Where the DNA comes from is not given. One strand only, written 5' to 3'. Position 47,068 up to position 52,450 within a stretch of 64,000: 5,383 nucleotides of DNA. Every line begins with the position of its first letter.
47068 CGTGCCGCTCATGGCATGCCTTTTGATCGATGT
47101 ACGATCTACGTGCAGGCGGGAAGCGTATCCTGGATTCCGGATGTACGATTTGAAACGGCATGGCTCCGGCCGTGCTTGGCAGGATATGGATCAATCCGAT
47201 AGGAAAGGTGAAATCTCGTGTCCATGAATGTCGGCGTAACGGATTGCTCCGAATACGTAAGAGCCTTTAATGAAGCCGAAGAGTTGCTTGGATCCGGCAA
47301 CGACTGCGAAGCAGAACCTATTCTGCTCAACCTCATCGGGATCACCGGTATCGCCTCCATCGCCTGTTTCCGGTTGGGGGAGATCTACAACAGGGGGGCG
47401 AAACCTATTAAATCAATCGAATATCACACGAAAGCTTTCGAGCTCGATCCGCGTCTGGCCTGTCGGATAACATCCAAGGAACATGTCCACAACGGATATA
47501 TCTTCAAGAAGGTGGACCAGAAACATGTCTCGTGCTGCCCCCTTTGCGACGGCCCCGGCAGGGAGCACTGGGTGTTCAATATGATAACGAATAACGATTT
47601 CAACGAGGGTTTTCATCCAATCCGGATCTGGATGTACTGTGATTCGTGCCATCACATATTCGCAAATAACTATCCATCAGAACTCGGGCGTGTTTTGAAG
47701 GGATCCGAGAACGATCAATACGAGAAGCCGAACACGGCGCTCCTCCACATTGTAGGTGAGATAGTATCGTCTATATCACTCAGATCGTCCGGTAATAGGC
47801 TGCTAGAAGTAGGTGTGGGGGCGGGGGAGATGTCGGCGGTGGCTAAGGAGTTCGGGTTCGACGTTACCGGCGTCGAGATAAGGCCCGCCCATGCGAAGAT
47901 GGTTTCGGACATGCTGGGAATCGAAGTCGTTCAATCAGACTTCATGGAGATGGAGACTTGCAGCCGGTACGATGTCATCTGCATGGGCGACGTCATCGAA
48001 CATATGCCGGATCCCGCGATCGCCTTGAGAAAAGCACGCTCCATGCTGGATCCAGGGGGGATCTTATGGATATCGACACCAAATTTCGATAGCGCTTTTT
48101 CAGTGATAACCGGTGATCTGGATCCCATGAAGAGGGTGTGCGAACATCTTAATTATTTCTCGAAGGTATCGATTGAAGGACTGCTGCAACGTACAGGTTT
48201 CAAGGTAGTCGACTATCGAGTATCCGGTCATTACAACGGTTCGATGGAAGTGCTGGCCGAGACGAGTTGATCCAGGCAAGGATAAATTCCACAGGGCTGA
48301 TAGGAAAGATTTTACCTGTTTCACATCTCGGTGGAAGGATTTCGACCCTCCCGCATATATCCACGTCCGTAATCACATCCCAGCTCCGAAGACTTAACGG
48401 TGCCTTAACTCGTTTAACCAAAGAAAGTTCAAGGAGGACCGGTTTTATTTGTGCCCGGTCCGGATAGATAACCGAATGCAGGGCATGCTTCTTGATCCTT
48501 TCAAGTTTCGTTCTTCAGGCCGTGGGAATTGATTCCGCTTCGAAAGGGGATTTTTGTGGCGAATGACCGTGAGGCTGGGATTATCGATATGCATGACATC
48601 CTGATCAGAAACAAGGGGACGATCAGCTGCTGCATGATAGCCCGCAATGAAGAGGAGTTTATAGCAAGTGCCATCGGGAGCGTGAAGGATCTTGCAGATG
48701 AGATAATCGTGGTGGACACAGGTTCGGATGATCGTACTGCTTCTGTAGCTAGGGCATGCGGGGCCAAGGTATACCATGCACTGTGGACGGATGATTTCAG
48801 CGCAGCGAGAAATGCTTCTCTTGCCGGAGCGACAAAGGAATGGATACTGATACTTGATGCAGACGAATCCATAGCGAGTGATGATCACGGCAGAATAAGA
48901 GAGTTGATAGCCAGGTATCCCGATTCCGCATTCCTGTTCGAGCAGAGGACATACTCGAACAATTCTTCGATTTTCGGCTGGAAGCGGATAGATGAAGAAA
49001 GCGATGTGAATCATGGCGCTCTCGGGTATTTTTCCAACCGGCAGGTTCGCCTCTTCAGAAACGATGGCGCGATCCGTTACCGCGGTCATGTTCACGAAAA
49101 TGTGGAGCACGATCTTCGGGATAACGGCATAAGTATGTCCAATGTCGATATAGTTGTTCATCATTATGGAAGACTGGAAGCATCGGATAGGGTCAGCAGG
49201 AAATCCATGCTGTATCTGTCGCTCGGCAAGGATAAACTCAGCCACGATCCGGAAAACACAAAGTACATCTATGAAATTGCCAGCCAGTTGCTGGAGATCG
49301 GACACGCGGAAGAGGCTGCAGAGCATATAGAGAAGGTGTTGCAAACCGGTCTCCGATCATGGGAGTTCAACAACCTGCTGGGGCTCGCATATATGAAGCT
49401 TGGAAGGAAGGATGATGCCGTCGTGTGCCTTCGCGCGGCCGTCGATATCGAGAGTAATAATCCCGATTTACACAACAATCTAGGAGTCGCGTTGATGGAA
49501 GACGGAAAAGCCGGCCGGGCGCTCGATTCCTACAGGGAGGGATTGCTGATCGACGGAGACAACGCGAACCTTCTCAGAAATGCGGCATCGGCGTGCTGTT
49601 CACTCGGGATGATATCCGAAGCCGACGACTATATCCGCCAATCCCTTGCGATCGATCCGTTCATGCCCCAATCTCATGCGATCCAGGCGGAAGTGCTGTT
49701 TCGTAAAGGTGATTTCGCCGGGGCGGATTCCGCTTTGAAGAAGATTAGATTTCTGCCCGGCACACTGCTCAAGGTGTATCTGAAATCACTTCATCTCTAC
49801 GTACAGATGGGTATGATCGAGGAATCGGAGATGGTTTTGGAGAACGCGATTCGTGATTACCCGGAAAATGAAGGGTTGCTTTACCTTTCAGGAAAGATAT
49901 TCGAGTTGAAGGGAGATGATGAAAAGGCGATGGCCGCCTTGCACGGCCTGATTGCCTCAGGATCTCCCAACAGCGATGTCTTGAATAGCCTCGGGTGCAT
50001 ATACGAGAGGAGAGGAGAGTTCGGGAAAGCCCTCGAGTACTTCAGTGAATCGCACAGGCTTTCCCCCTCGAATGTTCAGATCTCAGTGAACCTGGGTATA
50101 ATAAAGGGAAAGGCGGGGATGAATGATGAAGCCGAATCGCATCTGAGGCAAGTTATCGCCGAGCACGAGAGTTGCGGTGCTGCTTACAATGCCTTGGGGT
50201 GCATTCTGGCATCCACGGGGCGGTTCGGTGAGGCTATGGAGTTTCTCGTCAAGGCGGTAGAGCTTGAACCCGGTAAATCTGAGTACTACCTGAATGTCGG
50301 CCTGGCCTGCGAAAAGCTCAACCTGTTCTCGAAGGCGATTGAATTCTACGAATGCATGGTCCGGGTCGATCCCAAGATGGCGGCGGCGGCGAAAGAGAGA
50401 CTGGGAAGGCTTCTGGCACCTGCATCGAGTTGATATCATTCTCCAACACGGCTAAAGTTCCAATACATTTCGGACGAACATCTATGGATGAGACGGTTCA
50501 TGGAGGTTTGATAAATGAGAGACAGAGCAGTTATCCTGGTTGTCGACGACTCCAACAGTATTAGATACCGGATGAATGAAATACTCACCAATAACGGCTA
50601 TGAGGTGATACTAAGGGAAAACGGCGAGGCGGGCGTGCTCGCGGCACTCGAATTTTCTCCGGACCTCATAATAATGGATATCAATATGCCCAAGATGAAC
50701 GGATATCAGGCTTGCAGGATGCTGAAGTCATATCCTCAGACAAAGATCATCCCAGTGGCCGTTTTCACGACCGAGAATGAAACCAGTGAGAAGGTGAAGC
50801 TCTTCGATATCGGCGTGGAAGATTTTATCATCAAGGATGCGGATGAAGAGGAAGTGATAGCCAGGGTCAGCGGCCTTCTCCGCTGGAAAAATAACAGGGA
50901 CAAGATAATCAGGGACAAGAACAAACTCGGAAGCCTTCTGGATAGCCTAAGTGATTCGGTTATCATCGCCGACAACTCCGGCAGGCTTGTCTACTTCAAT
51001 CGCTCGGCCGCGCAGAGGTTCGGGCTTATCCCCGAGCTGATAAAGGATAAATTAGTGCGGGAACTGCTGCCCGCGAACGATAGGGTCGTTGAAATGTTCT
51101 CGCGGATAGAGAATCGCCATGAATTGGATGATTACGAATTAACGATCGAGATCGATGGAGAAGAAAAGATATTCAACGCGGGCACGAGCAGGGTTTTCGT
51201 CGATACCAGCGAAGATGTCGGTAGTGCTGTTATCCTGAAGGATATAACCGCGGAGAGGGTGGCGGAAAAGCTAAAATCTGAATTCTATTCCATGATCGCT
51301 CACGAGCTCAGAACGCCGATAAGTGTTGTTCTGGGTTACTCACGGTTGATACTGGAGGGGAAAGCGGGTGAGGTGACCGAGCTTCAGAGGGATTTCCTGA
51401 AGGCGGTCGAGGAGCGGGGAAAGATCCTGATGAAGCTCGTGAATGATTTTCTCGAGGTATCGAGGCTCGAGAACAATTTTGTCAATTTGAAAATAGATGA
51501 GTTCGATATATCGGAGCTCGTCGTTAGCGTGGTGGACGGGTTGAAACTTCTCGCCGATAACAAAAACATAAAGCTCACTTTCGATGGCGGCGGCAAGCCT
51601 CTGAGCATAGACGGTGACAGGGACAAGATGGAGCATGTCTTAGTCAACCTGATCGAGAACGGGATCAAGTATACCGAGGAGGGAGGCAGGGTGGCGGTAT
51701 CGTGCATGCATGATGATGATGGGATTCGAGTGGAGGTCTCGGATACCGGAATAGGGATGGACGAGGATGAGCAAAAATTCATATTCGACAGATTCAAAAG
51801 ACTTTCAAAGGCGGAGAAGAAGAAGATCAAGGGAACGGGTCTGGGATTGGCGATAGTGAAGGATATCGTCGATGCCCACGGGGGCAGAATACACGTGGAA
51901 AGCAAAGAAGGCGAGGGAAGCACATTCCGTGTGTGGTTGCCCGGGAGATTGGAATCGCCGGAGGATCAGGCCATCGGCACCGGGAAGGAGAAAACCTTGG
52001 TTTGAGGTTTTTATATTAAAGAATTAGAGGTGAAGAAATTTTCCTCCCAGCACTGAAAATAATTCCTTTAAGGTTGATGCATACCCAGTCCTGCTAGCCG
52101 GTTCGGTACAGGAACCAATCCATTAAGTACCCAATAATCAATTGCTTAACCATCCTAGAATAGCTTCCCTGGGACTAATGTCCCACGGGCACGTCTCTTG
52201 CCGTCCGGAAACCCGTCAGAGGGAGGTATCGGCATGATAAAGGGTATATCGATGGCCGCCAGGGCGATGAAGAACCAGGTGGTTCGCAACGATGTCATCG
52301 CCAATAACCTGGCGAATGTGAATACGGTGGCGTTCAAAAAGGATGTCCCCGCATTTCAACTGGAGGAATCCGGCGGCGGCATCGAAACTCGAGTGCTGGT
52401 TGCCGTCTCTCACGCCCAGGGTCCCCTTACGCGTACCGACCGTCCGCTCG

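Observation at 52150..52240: sigma-54-type promoter ahead of the rod/ring operon, sigma-28-type ahead of flagellin: two-tier flagellar control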

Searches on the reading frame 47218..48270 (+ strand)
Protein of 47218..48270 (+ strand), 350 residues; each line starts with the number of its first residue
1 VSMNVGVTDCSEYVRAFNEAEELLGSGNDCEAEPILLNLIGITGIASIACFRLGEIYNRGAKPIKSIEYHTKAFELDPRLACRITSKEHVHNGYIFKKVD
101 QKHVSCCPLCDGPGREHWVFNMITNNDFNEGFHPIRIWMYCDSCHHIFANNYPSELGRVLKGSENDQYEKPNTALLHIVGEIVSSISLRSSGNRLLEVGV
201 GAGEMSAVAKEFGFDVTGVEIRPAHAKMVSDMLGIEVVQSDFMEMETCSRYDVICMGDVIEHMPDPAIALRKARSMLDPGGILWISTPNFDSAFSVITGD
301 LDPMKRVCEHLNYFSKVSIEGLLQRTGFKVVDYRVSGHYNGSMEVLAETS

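Call 8: search_protein_families(library=pfam, proteins=[window:47218-48270:+])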
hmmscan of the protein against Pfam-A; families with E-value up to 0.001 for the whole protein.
window:47218-48270:+ (350 aa): 5 families
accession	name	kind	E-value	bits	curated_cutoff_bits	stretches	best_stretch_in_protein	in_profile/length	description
PF13489.12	Methyltransf_23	-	2.6e-25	89.5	27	1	189-331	20-162/164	Methyltransferase domain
PF08241.18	Methyltransf_11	-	3e-12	47.4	21.2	1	196-285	1-95/95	Methyltransferase domain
PF13847.12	Methyltransf_31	-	8.9e-10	38.9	27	1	190-312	2-127/145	Methyltransferase domain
PF08242.18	Methyltransf_12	-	1.4e-09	39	30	1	196-283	1-98/98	Methyltransferase domain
PF13649.12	Methyltransf_25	-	2.7e-09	38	27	1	196-281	2-97/97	Methyltransferase domain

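Call 69: search_protein_families(library=ncbifam, proteins=[window:47218-48270:+], max_evalue=0.001)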
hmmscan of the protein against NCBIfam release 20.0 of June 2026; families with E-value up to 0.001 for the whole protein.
window:47218-48270:+ (350 aa): 10 families
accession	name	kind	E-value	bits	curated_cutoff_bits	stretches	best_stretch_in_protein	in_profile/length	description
TIGR01983.1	UbiG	equivalog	1.6e-11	44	102.95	1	191-291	49-157/228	bifunctional 2-polyprenyl-6-hydroxyphenol methylase/3-demethylubiquinol 3-O-methyltransferase UbiG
NF043040.1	corrin_prot_MT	hypoth_equivalog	1.8e-07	30.8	180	1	189-285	39-147/216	corrinoid protein-associated methyltransferase CpaM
NF011530.0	PRK14968.1-4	equivalog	8.1e-07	28.6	243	1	189-255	37-104/202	putative methyltransferase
TIGR02072.1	BioC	equivalog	1.7e-06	28.1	184.95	1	190-333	33-176/244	malonyl-ACP O-methyltransferase BioC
TIGR00755.1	ksgA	equivalog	7.6e-06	25.4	171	1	178-251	17-93/256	16S rRNA (adenine(1518)-N(6)/adenine(1519)-N(6))-dimethyltransferase RsmA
NF045667.1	MTase_DVU1556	equivalog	9.1e-06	25.3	155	1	189-286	20-120/213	DVU_1556 family methyltransferase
TIGR04345.1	ovoA_Cterm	equivalog_domain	2.8e-05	23.8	170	1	235-288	118-172/242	putative 4-mercaptohistidine N1-methyltransferase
TIGR00537.1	hemK_rel_arch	hypoth_equivalog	9.4e-05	22.2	87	1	191-255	19-87/179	HemK2/MTQ2 family protein methyltransferase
NF000499.2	Erm23S_rRNA_broad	equivalog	0.00014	21.4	212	1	178-249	11-85/244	23S ribosomal RNA methyltransferase Erm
NF008686.0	PRK11705.1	equivalog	0.0007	18.7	400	1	183-264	160-242/383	cyclopropane fatty acyl phospholipid synthase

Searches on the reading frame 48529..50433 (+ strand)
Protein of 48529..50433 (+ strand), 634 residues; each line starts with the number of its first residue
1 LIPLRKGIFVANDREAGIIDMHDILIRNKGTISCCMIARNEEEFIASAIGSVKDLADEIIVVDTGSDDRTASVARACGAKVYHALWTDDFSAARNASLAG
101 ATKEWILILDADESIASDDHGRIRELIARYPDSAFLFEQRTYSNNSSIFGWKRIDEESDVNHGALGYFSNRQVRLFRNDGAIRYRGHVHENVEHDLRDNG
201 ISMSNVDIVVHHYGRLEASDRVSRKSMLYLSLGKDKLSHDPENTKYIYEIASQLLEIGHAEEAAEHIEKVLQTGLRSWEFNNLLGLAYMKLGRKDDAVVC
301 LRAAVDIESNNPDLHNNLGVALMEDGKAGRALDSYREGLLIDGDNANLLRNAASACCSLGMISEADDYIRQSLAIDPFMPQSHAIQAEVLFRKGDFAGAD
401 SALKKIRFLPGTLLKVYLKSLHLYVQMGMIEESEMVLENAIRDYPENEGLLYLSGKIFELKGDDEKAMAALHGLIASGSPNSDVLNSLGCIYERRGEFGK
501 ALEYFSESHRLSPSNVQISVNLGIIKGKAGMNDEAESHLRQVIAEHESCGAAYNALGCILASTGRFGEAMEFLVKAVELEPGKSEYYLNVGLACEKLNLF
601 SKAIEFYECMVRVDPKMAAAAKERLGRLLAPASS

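Call 8: search_protein_families(library=pfam, proteins=[window:48529-50433:+])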
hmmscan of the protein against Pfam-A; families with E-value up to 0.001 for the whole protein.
window:48529-50433:+ (634 aa): 28 families (the best 25 are shown)
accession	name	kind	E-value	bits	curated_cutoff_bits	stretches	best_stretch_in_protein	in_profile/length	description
PF07719.23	TPR_2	-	6.9e-39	129.2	27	3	483-515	2-34/34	Tetratricopeptide repeat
PF00515.34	TPR_1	-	3.2e-34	115.8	27.8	2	483-515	2-34/34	Tetratricopeptide repeat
PF13181.12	TPR_8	-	6e-33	110.6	25.7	2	552-581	3-32/34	Tetratricopeptide repeat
PF13432.12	TPR_16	-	4.7e-27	94.5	32.7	3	284-339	3-58/65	Tetratricopeptide repeat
PF14559.12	TPR_19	-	5.8e-25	87.8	25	0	496-556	5-64/68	Tetratricopeptide repeat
PF13414.12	TPR_11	-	5.2e-22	77.7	26.8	1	285-326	1-42/42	TPR repeat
PF13428.12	TPR_14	-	8.4e-22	75.9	23.5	0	283-319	6-42/44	Tetratricopeptide repeat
PF13431.12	TPR_17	-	2.6e-21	74.5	24.4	0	300-332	1-33/34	Tetratricopeptide repeat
PF13424.12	TPR_12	-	3.3e-20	72.5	30.1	0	484-544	5-73/77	Tetratricopeptide repeat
PF00535.33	Glycos_transf_2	-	1.4e-18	67.8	23.3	1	33-155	1-131/168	Glycosyl transferase family 2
PF13176.12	TPR_7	-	8.9e-17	60.1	27.9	0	485-506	2-23/36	Tetratricopeptide repeat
PF13174.12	TPR_6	-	3.3e-14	52.9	26.3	0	451-477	3-29/33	Tetratricopeptide repeat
PF13374.12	TPR_10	-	3.2e-13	49.6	27.5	0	551-578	3-30/42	Tetratricopeptide repeat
PF12895.13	ANAPC3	-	3e-11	43.9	27.2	0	235-303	13-81/82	Anaphase-promoting complex, cyclosome, subunit 3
PF23914.1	TPR_CcmH_CycH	-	1.5e-08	35.1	42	0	488-576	56-147/158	Cytochrome c-type biogenesis protein H TPR domain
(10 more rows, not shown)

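Call 69: search_protein_families(library=ncbifam, proteins=[window:48529-50433:+], max_evalue=0.001)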
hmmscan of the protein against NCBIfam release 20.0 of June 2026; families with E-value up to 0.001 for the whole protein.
window:48529-50433:+ (634 aa): 32 families (the best 25 are shown)
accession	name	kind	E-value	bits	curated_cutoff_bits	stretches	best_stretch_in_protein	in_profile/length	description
NF040959.1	MamA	equivalog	1.3e-32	112.9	200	3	489-617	44-172/204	magnetosome protein MamA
TIGR02917.1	PEP_TPR_lipo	equivalog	3.9e-31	107.8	312.2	2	323-620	204-501/899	XrtA/PEP-CTERM system TPR-repeat protein PrsT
TIGR02521.1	type_IV_pilW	equivalog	2.8e-27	95.8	154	3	248-406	35-195/234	type IV pilus biogenesis/stability protein PilW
TIGR04195.1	S_glycosyl_SunS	equivalog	1.2e-22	80.3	350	1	30-272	57-278/421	SunS family peptide S-glycosyltransferase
NF033758.1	gliding_GltE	equivalog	4.2e-15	55.7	225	1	534-613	274-354/411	adventurous gliding motility TPR repeat lipoprotein GltE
TIGR02552.1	LcrH_SycD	equivalog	3e-14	52.9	104.8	1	237-346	11-120/136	SycD/LcrH family type III secretion system chaperone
NF052415.1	T3SS_chap_SctY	equivalog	9.1e-14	51.9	70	1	282-373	10-104/106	type III secretion apparatus assembly chaperone SctY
NF033920.0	C39_PA2778_fam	equivalog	7.5e-13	48.5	150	1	234-338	147-250/255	PA2778 family cysteine peptidase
NF033762.1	social_mot_Tgl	equivalog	8.9e-13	48.1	225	1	516-610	31-126/252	social motility TPR repeat lipoprotein Tgl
NF002725.1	PRK02603.1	equivalog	2.8e-12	47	143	0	481-538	71-128/173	photosystem I assembly protein Ycf3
TIGR03939.1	PGA_TPR_OMP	equivalog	4e-12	45.2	366.65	1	461-597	66-201/800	poly-beta-1,6 N-acetyl-D-glucosamine export porin PgaA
NF047558.1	TPR_END_plus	domain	8.6e-12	44.8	32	0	555-584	4-33/56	TPR end-of-group domain-containing protein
NF011721.1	PRK15174.1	equivalog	1.1e-11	43.6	1200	1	292-442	226-380/656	Vi polysaccharide transport protein VexE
NF008757.0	PRK11788.1-5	equivalog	3.7e-11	42.8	363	0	352-476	186-310/388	lipopolysaccharide assembly protein LapB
TIGR00540.1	TPR_hemY_coli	hypoth_equivalog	7.4e-11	41.4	142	0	420-541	267-384/385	heme biosynthesis-associated TPR protein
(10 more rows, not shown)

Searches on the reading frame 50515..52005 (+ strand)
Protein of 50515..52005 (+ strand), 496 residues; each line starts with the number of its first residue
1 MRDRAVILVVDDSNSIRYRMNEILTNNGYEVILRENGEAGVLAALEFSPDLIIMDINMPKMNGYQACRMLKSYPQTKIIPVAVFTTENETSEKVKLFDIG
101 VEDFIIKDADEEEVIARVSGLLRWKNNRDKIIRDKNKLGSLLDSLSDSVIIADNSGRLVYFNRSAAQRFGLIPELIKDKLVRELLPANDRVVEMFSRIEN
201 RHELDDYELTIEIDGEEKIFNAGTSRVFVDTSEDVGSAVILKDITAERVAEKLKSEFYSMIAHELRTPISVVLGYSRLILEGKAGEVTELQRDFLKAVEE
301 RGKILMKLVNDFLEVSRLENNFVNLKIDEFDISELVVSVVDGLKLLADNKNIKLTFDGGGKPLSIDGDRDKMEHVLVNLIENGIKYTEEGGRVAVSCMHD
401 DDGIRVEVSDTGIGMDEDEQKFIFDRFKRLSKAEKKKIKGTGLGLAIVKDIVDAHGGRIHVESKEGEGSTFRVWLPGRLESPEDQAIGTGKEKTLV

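Call 8: search_protein_families(library=pfam, proteins=[window:50515-52005:+])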
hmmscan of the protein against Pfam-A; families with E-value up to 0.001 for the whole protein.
window:50515-52005:+ (496 aa): 8 families
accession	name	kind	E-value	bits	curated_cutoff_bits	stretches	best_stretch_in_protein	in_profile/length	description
PF02518.31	HATPase_c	-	3.2e-31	108.5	26.4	1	367-476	1-108/111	Histidine kinase-, DNA gyrase B-, and HSP90-like ATPase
PF00072.30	Response_reg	-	3.5e-24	85.6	30.2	1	7-118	1-110/111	Response regulator receiver domain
PF00512.31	HisKA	-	5.7e-16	58.8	26.9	1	254-320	2-65/66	His Kinase A (phospho-acceptor) domain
PF13426.13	PAS_9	-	1.2e-08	35.5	27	1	147-246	2-103/103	PAS domain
PF00989.32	PAS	-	1.1e-07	32.3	22.6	1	140-244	5-113/113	PAS fold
PF13581.12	HATPase_c_2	-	2.7e-06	27.8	27.4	1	376-470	40-122/127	Histidine kinase-like ATPase domain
PF13188.13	PAS_8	-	3.6e-06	27.1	21.8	1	138-191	3-57/65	PAS domain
PF08448.16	PAS_4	-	6e-06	26.9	23.1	1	142-248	1-109/110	PAS fold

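Call 67: list_cluster_members(proteins=[P0001, P0121, window:50515-52005:+])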
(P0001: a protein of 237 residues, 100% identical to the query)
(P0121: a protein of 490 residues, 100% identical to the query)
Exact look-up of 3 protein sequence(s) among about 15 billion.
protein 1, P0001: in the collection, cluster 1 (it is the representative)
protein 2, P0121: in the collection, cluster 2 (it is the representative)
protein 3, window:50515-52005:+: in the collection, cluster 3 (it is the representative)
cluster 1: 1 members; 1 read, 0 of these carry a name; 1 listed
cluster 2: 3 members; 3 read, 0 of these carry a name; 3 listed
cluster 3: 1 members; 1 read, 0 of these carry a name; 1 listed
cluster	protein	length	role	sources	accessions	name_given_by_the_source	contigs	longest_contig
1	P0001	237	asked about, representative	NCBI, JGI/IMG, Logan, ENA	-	-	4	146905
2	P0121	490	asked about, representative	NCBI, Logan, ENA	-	-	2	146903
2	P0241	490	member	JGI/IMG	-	-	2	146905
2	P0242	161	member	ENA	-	-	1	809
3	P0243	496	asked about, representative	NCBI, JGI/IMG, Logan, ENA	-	-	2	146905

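Call 69: search_protein_families(library=ncbifam, proteins=[window:50515-52005:+], max_evalue=0.001)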
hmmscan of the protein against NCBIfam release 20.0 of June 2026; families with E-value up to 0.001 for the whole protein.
window:50515-52005:+ (496 aa): 162 families (the best 25 are shown)
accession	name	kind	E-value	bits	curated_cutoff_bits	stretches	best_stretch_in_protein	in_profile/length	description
NF046044.1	PnpS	equivalog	1.2e-79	268.2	400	1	125-476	44-390/390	two-component system histidine kinase PnpS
NF033092.0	HK_WalK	equivalog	2.2e-71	241.2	725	1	132-476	254-593/594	cell wall metabolism sensor histidine kinase WalK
NF047874.1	MASE3_PAS_HK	subfamily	2.8e-67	228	560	1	126-486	255-634/655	MASE3 domain-containing sensor histidine kinase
TIGR02966.1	phoR_proteo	equivalog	8.5e-65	219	334.2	1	135-473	5-331/333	phosphate regulon sensor histidine kinase PhoR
NF008318.0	PRK11107.1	equivalog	8.4e-62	209.4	890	2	250-476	289-517/920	two-component sensor histidine kinase BarA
NF047465.1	hybrid_HK_LvrA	exception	3.3e-61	207.3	1200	2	251-476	199-421/819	hybrid histidine kinase/response regulator LvrA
TIGR02956.1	TMAO_torS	equivalog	1.3e-59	202.2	676.5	2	250-476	460-681/967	TMAO reductase system sensor histidine kinase/response regulator TorS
NF008302.0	PRK11091.1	equivalog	1.8e-53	181.9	838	2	138-477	157-505/779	aerobic respiration two-component sensor histidine kinase ArcB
NF041880.1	EPS_EpsF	equivalog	6.2e-53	180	900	1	10-476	1-492/492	response regulator EpsF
NF045911.1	TCSHisKinNblS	equivalog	4.5e-52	177.2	1000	1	126-472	256-615/621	two-component system sensor histidine kinase NblS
NF038297.2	hybrid_HK_HrmK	equivalog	1e-51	176.4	725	2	250-485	231-465/607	hybrid histidine kinase/response regulator HrmK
NF041735.1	hist_kin_RppB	equivalog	1.7e-49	168.8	400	1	256-476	218-438/438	two-component system sensor histidine kinase RppB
NF011874.0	PRK15347.1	equivalog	2e-48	165.1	852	2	246-476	391-613/921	two component system sensor kinase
NF008468.0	PRK11360.1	equivalog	2.3e-48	165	646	1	134-478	266-609/616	two-component system sensor histidine kinase AtoS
NF041947.1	LuxQ_Vibrio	equivalog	3.4e-48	164.2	1200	2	245-484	464-703/843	quorum-sensing autoinducer 2 sensor kinase/phosphatase LuxQ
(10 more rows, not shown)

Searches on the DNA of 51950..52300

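Call 72: search_rna_families(source=window, start=51950, end=52300, threshold=evalue, max_evalue=1)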
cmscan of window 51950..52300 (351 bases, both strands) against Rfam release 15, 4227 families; matches with E-value up to 1: 0.
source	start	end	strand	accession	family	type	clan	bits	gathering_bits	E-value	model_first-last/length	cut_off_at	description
